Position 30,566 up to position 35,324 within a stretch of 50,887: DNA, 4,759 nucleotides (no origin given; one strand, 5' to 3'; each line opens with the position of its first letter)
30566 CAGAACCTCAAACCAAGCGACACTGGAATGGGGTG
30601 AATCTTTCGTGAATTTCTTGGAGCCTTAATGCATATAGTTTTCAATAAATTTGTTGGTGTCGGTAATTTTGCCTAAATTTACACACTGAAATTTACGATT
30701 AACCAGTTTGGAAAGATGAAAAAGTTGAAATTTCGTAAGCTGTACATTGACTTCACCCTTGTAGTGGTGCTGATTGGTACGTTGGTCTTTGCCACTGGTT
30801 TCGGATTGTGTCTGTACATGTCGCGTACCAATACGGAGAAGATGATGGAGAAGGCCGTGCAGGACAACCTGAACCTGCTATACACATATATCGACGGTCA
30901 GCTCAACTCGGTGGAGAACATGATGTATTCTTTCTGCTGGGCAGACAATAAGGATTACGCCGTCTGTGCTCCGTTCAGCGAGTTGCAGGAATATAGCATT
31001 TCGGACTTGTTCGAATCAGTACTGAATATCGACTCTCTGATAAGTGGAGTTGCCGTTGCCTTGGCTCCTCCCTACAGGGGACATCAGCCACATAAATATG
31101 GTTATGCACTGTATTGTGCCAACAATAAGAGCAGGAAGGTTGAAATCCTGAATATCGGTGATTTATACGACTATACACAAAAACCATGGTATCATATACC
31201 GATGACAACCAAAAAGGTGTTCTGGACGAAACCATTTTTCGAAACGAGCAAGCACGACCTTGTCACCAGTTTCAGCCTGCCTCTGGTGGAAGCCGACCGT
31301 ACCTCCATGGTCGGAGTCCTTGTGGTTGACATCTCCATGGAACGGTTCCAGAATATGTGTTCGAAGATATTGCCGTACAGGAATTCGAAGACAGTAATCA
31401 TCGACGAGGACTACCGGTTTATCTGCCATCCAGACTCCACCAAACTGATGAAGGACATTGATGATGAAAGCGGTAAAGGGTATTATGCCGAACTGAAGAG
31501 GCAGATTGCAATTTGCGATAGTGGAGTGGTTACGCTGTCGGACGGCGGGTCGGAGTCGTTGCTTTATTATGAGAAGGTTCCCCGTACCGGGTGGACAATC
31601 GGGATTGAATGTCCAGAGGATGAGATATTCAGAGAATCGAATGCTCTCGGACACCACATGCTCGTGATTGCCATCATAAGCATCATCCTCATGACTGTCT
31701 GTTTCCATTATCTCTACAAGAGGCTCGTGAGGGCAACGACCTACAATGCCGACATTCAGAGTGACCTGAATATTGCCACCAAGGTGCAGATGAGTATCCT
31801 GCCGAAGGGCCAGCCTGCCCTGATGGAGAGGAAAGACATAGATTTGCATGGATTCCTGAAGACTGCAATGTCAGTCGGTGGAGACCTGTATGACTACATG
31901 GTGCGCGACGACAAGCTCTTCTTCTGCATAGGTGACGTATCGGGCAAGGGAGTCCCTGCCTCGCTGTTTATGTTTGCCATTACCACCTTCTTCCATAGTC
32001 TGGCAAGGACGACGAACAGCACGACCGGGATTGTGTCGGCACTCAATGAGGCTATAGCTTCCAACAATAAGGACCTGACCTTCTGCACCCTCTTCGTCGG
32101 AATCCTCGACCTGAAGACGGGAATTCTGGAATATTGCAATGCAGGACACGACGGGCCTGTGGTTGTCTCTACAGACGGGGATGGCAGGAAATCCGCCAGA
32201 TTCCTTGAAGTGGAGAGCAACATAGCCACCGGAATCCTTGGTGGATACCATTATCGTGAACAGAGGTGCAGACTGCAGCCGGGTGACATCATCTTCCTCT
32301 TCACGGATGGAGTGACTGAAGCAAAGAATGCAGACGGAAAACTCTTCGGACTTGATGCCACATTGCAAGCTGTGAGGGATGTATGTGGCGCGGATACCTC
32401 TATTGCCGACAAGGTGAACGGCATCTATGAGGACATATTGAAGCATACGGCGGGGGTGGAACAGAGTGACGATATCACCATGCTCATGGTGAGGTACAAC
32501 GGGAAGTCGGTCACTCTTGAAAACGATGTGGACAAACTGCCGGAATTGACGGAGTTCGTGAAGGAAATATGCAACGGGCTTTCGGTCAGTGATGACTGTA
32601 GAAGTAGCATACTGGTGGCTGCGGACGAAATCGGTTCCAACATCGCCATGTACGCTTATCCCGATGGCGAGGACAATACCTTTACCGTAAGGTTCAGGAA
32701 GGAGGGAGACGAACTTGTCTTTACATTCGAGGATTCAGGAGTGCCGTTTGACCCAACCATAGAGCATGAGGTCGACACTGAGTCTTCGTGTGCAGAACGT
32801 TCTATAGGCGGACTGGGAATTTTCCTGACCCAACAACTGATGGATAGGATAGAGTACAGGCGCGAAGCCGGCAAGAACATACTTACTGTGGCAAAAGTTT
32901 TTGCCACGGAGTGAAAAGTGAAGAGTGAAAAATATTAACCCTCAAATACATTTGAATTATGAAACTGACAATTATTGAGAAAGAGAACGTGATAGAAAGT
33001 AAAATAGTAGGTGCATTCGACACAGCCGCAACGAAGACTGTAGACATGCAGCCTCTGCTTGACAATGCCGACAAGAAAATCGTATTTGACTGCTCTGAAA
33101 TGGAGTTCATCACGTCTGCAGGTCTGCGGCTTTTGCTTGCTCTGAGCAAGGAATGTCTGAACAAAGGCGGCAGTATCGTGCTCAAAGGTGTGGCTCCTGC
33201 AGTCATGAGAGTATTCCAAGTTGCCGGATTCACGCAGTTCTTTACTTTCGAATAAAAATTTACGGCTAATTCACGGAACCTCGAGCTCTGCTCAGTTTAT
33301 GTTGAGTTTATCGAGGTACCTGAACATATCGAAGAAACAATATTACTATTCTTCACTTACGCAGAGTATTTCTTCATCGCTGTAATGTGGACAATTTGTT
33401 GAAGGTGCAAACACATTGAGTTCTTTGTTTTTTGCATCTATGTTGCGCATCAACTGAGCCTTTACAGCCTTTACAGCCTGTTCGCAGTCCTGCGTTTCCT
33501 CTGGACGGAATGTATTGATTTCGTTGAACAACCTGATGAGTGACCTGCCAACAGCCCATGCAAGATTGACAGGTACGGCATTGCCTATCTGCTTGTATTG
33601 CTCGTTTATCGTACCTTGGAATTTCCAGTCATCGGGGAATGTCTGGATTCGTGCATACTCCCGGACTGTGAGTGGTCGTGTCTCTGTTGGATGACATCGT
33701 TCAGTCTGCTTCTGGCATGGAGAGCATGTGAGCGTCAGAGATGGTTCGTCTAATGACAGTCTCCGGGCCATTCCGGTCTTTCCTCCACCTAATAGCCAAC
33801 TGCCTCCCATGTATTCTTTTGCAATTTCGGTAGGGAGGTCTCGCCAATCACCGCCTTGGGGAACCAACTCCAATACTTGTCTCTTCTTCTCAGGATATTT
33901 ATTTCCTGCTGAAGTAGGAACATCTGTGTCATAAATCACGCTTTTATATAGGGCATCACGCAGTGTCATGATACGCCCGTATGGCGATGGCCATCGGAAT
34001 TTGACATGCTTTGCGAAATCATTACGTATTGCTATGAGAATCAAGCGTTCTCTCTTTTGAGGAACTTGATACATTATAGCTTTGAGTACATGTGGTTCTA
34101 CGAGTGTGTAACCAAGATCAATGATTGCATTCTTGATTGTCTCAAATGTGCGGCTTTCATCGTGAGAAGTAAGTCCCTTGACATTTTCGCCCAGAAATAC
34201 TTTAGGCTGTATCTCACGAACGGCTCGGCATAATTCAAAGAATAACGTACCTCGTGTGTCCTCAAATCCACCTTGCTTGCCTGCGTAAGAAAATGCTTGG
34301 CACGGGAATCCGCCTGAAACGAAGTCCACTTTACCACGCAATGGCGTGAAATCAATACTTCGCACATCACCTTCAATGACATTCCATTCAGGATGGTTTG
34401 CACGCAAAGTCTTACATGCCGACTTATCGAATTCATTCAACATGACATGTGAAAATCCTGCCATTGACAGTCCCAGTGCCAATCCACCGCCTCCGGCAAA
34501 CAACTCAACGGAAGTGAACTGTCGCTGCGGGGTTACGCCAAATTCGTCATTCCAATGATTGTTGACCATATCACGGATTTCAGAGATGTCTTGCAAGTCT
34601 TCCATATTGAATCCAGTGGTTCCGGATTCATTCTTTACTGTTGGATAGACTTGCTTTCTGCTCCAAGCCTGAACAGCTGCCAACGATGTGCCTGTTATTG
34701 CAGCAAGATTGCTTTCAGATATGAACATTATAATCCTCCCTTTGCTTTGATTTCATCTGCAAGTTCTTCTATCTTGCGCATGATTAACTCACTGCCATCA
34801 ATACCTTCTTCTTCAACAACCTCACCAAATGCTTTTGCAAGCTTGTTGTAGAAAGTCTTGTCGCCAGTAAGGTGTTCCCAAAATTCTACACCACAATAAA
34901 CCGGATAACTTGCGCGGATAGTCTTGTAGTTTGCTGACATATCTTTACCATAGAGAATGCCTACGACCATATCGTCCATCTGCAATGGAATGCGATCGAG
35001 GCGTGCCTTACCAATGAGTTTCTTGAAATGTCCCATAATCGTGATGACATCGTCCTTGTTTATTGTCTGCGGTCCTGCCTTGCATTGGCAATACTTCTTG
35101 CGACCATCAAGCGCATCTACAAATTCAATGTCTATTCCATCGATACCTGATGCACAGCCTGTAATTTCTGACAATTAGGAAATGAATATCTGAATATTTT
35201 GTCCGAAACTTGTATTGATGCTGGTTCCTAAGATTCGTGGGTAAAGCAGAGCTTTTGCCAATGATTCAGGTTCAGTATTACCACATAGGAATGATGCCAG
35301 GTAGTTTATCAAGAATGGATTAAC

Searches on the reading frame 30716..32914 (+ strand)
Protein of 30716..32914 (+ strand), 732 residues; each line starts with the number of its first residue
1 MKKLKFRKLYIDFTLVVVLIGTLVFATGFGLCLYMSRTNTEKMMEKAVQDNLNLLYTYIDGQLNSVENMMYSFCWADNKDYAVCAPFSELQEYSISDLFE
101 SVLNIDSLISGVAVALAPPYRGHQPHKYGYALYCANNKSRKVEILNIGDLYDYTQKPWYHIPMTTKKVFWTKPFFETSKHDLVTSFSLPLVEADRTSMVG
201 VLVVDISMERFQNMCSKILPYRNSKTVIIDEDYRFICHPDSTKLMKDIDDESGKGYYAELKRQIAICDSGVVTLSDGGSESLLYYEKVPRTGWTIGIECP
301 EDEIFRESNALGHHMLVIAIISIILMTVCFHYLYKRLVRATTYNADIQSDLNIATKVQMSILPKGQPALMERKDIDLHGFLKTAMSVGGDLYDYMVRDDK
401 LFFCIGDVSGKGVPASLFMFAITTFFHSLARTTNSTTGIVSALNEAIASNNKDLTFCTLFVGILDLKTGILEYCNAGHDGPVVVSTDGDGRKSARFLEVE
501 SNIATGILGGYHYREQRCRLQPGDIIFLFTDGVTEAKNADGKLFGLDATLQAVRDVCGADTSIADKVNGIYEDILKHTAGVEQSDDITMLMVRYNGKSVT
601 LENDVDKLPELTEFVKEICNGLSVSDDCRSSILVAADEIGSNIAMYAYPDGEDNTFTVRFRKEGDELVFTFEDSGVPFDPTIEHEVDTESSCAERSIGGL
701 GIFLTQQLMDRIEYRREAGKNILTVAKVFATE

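Call 10: search_protein_families(library=pfam, proteins=[window:30716-32914:+], max_evalue=0.001)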
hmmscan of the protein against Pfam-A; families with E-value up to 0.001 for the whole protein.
window:30716-32914:+ (732 aa): 4 families
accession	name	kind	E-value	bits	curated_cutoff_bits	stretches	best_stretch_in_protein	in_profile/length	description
PF07228.17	SpoIIE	-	9.7e-47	159.8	25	1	398-594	2-191/192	Stage II sporulation protein E (SpoIIE)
PF13581.12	HATPase_c_2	-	5.3e-21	75.4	27.4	1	602-727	2-127/127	Histidine kinase-like ATPase domain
PF02743.24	dCache_1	-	1.8e-16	60.9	45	1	139-297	87-239/240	Cache domain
PF22673.2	MCP-like_PDC_1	-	2.4e-16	60.6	27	1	96-213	2-113/113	Methyl-accepting chemotaxis protein-like, first PDC sensor domain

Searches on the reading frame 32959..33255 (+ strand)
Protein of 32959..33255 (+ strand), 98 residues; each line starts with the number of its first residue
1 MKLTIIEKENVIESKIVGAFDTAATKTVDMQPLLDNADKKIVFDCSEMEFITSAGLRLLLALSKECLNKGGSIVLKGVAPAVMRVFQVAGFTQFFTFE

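Call 47: search_protein_families(library=pfam, proteins=[window:32959-33255:+], max_evalue=0.001)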
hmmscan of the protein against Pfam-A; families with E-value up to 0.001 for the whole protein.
window:32959-33255:+ (98 aa): 2 families
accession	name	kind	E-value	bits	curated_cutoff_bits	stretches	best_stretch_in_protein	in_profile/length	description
PF13466.11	STAS_2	-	1.4e-13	51.3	29.2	1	31-91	20-79/80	STAS domain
PF01740.26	STAS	-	2.1e-13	50.4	22.6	1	8-97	7-99/106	STAS domain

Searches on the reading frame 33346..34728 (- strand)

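Call 10: search_protein_families(library=pfam, proteins=[window:33346-34728:-], max_evalue=0.001)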
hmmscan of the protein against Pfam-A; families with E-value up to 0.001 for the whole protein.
window:33346-34728:- (460 aa): 1 family
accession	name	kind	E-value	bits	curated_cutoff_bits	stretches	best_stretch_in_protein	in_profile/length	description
PF00145.23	DNA_methylase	-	7.7e-87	292.2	22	1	71-398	1-323/324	C-5 cytosine-specific DNA methylase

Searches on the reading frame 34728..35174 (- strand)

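Call 10: search_protein_families(library=pfam, proteins=[window:34728-35174:-], max_evalue=0.001)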
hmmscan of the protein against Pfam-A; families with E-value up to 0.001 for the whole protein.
window:34728-35174:- (148 aa): 1 family
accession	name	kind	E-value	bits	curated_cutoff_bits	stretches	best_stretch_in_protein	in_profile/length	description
PF14511.12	RE_EcoO109I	-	9.3e-33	114.1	22.5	1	4-122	83-196/198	Type II restriction endonuclease EcoO109I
